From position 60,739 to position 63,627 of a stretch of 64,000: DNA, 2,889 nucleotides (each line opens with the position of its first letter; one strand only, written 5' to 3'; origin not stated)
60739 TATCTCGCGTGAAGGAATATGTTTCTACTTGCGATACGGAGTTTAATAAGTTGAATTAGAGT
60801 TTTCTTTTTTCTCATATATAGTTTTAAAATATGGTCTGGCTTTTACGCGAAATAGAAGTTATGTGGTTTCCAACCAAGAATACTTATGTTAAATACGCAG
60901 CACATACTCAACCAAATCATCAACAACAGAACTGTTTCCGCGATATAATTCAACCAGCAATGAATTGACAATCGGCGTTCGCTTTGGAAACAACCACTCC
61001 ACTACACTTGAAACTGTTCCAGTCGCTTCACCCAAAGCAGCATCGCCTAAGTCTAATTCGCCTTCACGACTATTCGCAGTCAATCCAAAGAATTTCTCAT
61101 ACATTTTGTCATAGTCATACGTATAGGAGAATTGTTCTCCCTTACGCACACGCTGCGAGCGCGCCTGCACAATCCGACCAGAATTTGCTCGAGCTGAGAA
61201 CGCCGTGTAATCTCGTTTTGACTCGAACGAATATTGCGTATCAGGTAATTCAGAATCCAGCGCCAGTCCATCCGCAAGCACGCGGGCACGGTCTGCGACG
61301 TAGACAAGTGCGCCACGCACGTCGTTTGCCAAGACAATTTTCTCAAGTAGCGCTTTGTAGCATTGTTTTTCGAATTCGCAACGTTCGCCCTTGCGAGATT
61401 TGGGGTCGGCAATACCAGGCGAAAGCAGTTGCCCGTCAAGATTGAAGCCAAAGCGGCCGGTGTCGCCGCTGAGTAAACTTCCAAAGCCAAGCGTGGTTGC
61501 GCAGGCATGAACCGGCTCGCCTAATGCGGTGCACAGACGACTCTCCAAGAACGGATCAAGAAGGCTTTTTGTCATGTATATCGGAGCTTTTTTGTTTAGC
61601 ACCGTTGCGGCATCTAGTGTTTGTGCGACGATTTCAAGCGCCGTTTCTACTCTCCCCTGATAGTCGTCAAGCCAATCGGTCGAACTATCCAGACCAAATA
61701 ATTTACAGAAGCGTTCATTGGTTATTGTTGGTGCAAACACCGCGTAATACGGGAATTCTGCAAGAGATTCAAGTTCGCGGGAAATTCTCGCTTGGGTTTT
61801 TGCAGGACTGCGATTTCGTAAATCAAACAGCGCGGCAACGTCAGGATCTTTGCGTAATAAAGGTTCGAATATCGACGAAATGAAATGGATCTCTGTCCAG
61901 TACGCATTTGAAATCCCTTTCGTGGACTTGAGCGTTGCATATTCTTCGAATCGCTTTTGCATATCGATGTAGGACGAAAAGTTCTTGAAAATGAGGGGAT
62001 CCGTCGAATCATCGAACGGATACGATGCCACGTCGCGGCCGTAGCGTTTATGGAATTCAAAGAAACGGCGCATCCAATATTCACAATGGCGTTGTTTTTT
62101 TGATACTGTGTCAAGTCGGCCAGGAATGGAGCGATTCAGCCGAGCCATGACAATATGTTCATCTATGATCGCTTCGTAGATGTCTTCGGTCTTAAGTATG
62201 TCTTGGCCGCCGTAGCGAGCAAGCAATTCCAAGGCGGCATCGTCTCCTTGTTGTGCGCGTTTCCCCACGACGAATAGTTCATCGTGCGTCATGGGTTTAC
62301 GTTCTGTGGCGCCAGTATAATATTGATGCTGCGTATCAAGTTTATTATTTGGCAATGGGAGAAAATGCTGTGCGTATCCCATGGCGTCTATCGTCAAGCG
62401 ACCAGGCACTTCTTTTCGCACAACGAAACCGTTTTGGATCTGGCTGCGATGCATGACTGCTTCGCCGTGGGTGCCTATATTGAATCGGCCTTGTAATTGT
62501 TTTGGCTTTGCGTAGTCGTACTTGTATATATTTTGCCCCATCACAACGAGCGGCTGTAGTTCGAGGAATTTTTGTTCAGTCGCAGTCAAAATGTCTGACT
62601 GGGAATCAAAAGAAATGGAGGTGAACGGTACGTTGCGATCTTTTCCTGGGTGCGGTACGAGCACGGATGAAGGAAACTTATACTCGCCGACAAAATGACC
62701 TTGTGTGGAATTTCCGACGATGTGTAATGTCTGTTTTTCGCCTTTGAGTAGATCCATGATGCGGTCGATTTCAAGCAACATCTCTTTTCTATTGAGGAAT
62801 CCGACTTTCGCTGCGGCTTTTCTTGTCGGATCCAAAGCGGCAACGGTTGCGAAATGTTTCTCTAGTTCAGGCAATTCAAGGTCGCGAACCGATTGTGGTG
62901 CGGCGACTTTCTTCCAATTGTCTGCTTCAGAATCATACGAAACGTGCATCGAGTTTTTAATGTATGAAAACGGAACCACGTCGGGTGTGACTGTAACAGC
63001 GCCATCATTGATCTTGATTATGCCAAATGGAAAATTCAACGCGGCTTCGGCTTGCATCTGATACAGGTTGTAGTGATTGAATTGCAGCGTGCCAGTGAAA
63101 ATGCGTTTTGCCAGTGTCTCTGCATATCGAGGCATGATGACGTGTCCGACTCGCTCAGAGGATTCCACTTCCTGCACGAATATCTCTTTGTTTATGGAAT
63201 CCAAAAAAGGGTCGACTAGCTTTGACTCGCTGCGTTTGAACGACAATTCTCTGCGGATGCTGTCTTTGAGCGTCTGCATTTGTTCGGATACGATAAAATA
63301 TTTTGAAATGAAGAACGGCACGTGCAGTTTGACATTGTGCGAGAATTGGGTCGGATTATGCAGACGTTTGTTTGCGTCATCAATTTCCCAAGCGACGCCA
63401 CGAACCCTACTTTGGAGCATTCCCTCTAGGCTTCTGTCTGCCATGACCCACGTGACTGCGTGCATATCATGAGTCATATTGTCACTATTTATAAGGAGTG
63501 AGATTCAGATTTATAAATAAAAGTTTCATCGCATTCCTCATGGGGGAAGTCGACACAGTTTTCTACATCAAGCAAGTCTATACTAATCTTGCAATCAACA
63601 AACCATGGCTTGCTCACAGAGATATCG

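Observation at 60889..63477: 862-aa ORFan with no detectable motifs, divergently paired with another unknown gene across a 62-nt AT-rich spacer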

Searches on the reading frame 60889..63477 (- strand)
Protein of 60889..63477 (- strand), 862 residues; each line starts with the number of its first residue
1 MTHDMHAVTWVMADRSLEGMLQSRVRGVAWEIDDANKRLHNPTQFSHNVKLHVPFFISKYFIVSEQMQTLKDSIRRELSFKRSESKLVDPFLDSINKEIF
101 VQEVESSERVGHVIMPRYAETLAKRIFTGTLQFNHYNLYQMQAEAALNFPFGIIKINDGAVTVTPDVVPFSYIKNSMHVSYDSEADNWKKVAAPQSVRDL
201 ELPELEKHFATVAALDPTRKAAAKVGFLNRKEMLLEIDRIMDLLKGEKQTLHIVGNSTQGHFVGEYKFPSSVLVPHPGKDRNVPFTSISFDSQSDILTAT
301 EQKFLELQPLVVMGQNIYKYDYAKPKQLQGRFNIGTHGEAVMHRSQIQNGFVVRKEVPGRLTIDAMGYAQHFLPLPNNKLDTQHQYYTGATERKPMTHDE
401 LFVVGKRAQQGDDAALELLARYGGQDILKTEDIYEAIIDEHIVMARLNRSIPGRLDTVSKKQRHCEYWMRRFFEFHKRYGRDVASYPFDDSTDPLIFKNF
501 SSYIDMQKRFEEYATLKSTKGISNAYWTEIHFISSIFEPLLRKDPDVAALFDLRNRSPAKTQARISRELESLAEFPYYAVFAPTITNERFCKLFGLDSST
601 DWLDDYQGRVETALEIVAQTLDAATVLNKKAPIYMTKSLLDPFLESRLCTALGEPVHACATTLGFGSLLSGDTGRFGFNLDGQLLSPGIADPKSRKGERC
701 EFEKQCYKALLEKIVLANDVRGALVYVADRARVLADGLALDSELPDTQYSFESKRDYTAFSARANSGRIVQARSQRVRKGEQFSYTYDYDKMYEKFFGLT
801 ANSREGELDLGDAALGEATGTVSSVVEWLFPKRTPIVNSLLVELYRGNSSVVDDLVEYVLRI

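Call 4: search_protein_families(library=pfam, proteins=[window:60889-63477:-], max_evalue=1)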
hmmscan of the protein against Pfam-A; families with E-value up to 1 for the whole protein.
window:60889-63477:- (862 aa): 1 family
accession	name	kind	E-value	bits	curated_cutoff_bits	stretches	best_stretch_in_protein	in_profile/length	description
PF03104.25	DNA_pol_B_exo1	-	0.011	15.6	23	1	288-382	138-241/242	DNA polymerase family B, exonuclease domain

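Call 5: search_protein_families(library=ncbifam, proteins=[window:60889-63477:-], max_evalue=1)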
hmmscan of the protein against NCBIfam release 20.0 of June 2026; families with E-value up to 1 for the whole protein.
window:60889-63477:- (862 aa): 0 families

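Call 6: search_solved_structures(query=window:60889-63477:-, max_evalue=10, show_alignments=2)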
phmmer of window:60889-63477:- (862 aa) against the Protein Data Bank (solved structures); distinct sequences matched with E-value up to 10: 1.
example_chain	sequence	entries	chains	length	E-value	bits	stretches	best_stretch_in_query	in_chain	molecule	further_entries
3wmw_A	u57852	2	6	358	1.8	10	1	399-462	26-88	NAD dependent epimerase/dehydratase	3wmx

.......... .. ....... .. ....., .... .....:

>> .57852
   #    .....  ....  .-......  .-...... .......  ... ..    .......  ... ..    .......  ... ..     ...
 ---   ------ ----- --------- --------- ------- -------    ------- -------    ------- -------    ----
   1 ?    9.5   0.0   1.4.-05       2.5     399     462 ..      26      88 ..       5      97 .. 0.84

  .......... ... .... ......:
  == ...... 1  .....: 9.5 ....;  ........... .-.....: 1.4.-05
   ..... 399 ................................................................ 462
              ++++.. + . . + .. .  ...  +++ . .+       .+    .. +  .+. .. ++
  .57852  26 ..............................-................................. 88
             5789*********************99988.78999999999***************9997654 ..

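Call 7: find_homologous_proteins(query=window:60889-63477:-, max_evalue=0.001)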
Query window:60889-63477:- (862 aa): 1 proteins with E <= 0.001 among 8000 candidates.
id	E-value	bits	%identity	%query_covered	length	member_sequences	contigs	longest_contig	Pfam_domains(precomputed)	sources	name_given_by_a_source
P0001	0.0e+0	1961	100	100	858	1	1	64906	-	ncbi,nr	ncbi:MAG TPA: hypothetical protein VK158_03400 [Acidobacteriota bacterium]|nr:hypothetical protein [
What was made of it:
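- Checked: The public record for the same protein (P0001, 100% identical) starts at Met5, giving 858 aa (call 7).
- The word-indexed search found only the protein itself (call 7).
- Tried and rejected: The word-indexed homologue search found only the protein itself (call 7).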

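Call 15: find_encoding_contigs(protein=P0001, flank=10000, max_places=4)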
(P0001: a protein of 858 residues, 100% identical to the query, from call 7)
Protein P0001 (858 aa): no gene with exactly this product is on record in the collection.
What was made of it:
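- Tried and rejected: An exact look-up of the public protein found no stored contig (call 15).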

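Call 16: search_protein_families(library=phrogs, proteins=[window:60889-63477:-], max_evalue=1)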
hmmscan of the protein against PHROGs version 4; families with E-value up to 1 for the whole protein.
window:60889-63477:- (862 aa): 3 families
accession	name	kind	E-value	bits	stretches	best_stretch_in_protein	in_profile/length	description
phrog_403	-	DNA, RNA and nucleotide metabolism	0.0016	18.4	1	311-437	143-246/321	DNA polymerase exonuclease subunit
phrog_33017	-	unknown function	0.19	13.2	1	78-127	6-54/83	-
phrog_11454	-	unknown function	0.33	12.3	1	147-191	40-83/98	-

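Call 28: search_protein_families(library=padloc, proteins=[window:60889-63477:-], max_evalue=1)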
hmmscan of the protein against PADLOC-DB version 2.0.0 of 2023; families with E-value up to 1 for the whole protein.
window:60889-63477:- (862 aa): 0 families

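Call 29: search_protein_representatives(protein=window:60889-63477:-)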
Query: 862 residues. Proteins with E-value up to 0.001 (for the whole library): 73; up to 1e-10: 43; up to 1e-30: 28. The best 73 are listed.
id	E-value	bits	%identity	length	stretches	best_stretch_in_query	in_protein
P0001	0.0e+00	1961.4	100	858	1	5-862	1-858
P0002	5.7e-87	309.4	31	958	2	7-478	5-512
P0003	6.6e-83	295.9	31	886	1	8-807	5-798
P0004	8.2e-82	292.3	28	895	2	60-806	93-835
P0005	1.7e-81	291.2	30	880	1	60-852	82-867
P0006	2.2e-76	274.3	30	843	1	162-822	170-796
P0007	4.8e-67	243.5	28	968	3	61-476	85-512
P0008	2.0e-65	238.1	28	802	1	10-798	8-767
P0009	1.8e-64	235.0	29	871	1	28-803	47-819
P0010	1.9e-64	234.9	27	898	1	8-800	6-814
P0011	3.9e-61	223.9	29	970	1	134-801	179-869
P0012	2.1e-60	221.5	25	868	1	113-855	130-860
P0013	2.5e-60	221.2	28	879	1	6-849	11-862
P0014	1.2e-54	202.4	27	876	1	64-810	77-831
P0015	2.9e-54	201.2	29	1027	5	420-812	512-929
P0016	3.0e-54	201.1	28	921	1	71-802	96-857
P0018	2.5e-50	188.2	27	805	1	90-805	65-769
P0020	1.3e-48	182.5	27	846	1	147-799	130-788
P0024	2.2e-40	155.3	25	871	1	115-818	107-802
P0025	8.9e-40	153.3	24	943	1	145-805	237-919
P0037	7.9e-18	80.7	26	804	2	280-788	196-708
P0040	1.2e-12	63.6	25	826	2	149-553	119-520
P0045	5.4e-10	54.8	27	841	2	430-788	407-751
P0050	3.1e-08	49.0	29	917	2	253-462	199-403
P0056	5.4e-06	41.5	28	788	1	281-487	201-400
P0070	2.6e-04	36.0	22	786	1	290-790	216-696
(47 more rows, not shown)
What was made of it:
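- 73 relatives (call 29).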

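Call 35: search_protein_families(library=pfam, alignment_id=A2, max_evalue=0.01)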
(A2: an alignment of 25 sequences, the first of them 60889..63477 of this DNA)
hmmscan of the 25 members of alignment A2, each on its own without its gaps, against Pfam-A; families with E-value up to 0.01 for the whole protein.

A. member 1, window:60889-63477:- (862 aa): 0 families

B. families by the number of members that match (of 25 scanned): 5 families
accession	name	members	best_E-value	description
PF03104.25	DNA_pol_B_exo1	7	9.4e-08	DNA polymerase family B, exonuclease domain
PF14714.11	KH_dom-like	1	0.0027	KH-domain-like of EngA bacterial GTPase enzymes, C-terminal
PF11228.13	DUF3027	1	0.0029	Protein of unknown function (DUF3027)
PF06445.20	GyrI-like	1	0.0073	GyrI-like small molecule binding domain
PF13069.11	DUF3933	1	0.0075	Protein of unknown function (DUF3933)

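Call 36: search_solved_structures(query=A2, max_evalue=1, show_alignments=3)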
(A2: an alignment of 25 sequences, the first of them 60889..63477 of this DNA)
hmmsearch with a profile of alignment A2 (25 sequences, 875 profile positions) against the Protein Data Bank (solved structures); distinct sequences matched with E-value up to 1: 46.
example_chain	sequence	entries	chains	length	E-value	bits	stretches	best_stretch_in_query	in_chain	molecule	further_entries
8s84_A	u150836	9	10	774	3e-15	58.8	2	316-511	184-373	DNA polymerase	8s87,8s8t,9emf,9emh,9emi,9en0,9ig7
2jgu_A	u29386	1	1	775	5.4e-15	58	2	315-511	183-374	DNA POLYMERASE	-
1wns_A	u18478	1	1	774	9e-15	57.3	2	316-509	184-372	DNA POLYMERASE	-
1wn7_A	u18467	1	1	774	9.1e-15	57.2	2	316-509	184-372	Family B DNA Polymerase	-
4k8z_A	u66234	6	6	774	9.2e-15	57.2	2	316-509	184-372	DNA polymerase | DNA polymerase,DNA polymerase,DNA polymerase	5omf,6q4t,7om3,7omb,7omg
7tqw_A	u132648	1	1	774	1.2e-14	56.8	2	316-509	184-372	DNA polymerase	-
7rsu_A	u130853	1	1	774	1.3e-14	56.8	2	316-509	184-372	DNA polymerase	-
4ahc_A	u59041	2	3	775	1.3e-14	56.7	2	315-514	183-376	DNA POLYMERASE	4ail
5vu5_A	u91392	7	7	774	1.8e-14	56.3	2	316-509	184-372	DNA polymerase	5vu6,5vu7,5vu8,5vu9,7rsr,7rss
3a2f_A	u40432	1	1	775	1.8e-14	56.3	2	315-511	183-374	DNA polymerase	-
9oax_A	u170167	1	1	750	3.1e-14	55.5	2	316-509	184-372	5-270, TNA polymerase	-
9oat_A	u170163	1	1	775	3.5e-14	55.3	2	316-509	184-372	5-270, TNA polymerase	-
6wya_A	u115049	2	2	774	4.1e-14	55.1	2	316-509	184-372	DNA polymerase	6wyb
9oay_A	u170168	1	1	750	4.3e-14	55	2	316-509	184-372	8-64, TNA polymerase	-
9mye_A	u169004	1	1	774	4.4e-14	55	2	316-508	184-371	DNA polymerase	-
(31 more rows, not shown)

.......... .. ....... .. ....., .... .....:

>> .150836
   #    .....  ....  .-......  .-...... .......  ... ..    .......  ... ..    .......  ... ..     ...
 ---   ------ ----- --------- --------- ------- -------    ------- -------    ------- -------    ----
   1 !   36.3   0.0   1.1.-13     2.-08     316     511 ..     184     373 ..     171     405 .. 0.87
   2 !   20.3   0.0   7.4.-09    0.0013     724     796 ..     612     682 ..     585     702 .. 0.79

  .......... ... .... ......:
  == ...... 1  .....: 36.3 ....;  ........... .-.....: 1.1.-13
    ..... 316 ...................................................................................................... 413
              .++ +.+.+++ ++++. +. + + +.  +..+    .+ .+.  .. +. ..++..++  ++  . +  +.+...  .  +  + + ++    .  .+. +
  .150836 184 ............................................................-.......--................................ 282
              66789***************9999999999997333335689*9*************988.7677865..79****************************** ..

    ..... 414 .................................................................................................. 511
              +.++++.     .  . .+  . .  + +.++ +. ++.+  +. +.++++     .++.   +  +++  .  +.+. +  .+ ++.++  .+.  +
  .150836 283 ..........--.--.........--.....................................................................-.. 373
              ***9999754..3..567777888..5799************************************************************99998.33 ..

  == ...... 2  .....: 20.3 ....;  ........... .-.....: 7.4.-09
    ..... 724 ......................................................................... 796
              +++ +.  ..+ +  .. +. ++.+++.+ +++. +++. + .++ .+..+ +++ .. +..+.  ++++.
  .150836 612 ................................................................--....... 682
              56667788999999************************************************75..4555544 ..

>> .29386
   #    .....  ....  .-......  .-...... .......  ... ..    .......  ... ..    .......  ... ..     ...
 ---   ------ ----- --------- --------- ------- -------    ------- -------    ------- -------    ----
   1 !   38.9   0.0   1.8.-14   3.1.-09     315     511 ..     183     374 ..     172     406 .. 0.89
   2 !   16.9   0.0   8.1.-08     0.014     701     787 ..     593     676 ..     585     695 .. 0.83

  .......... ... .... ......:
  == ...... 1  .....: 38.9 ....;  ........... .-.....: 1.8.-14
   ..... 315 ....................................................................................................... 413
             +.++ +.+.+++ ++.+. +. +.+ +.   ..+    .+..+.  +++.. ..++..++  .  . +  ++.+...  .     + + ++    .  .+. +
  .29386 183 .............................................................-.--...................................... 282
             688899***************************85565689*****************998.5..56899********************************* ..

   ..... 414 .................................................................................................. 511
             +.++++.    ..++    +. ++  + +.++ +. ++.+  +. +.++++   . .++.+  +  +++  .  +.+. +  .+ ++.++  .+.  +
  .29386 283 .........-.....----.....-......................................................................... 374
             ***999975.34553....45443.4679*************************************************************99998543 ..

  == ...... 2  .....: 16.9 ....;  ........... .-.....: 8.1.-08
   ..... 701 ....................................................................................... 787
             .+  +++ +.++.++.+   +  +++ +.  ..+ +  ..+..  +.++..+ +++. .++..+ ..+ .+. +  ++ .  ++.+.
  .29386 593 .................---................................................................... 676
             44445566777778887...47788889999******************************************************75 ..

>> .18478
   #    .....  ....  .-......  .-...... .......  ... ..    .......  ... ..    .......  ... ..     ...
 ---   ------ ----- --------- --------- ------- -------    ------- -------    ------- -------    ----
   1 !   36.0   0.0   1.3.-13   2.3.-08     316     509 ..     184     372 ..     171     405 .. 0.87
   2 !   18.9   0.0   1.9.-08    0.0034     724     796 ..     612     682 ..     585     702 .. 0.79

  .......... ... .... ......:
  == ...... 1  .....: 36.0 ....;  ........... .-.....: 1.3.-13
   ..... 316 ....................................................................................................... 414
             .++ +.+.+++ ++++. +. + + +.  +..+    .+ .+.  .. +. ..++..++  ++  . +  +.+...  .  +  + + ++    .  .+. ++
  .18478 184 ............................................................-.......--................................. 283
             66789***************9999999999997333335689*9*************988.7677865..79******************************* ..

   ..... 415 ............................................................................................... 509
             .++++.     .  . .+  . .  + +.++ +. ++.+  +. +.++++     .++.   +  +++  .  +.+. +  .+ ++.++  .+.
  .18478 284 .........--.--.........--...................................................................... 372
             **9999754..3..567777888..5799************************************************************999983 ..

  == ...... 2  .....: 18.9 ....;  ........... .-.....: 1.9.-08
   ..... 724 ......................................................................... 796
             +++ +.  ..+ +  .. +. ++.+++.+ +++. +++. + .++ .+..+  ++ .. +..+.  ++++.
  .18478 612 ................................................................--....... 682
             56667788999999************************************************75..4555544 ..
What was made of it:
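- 61363..61488 (-): Conserved palm/thumb-base segment (aa 664-705, G-x-G-x-x-L-S670-G-x-x-G-R-F … G688-I-A-D691 … K-G697-E-R-C-x-F-E703-K). It corresponds to the PolB 'KxY … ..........' DNA-binding region. A second collinear HMM match to Pfu/KOD residues 593-682 (call 36).
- Closest known: Archaeal replicative family-B DNA polymerases of the B3 type. Same: The thumb-base 'KxY…RRDW' segment is also similar (call 36).
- Profile A2 hits PDB PolBs at E = 3e-15 with two collinear stretches (call 36). It agrees with the PDB alignment in call 36 apart from a few residues.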

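Call 43: list_cluster_members(proteins=[P0002, P0003, P0004, P0005, P0006, P0008, P0011, P0020, P0024, P0037])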
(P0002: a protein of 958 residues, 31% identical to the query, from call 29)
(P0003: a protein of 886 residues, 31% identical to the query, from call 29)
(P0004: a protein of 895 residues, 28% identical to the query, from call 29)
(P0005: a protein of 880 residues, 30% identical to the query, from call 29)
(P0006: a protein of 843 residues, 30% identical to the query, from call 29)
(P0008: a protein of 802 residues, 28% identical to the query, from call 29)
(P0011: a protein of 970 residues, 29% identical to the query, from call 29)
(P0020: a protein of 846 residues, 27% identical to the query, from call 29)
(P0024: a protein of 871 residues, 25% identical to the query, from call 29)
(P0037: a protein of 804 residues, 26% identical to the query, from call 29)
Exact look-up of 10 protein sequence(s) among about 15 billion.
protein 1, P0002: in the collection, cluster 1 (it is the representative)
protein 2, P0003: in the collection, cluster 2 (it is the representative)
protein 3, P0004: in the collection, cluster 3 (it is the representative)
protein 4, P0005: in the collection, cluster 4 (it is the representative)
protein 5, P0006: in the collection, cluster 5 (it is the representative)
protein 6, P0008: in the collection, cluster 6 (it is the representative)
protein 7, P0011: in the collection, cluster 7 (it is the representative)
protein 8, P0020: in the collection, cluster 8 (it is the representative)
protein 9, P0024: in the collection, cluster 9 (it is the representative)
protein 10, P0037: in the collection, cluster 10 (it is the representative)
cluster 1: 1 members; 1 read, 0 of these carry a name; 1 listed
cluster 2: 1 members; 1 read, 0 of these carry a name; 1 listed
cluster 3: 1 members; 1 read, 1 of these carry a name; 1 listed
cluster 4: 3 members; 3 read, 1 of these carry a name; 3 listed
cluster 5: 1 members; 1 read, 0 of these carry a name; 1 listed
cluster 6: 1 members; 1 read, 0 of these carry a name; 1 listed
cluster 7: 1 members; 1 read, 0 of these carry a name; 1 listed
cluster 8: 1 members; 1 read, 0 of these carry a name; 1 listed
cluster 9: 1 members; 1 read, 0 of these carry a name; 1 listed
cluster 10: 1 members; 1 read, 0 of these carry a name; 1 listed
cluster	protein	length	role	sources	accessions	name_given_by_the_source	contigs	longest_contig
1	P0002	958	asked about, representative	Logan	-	-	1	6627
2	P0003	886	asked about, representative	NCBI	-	-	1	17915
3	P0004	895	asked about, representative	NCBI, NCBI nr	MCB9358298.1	hypothetical protein H6503_00045 [Candidatus Woesearchaeota archaeon] | hypothetical protein [Candidatus Woesearchaeota archaeon]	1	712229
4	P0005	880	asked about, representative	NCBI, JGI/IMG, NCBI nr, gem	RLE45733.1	hypothetical protein DRJ25_05220 [Candidatus Woesearchaeota archaeon] | MAG: hypothetical protein DRJ25_05220 [Candidatus Woesearchaeota archaeon]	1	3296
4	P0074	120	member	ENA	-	-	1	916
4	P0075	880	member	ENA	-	-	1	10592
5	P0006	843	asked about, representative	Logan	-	-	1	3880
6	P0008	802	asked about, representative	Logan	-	-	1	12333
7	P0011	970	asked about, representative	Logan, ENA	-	-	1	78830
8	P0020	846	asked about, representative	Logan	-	-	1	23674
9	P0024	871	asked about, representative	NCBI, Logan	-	-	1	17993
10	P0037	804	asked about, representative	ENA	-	-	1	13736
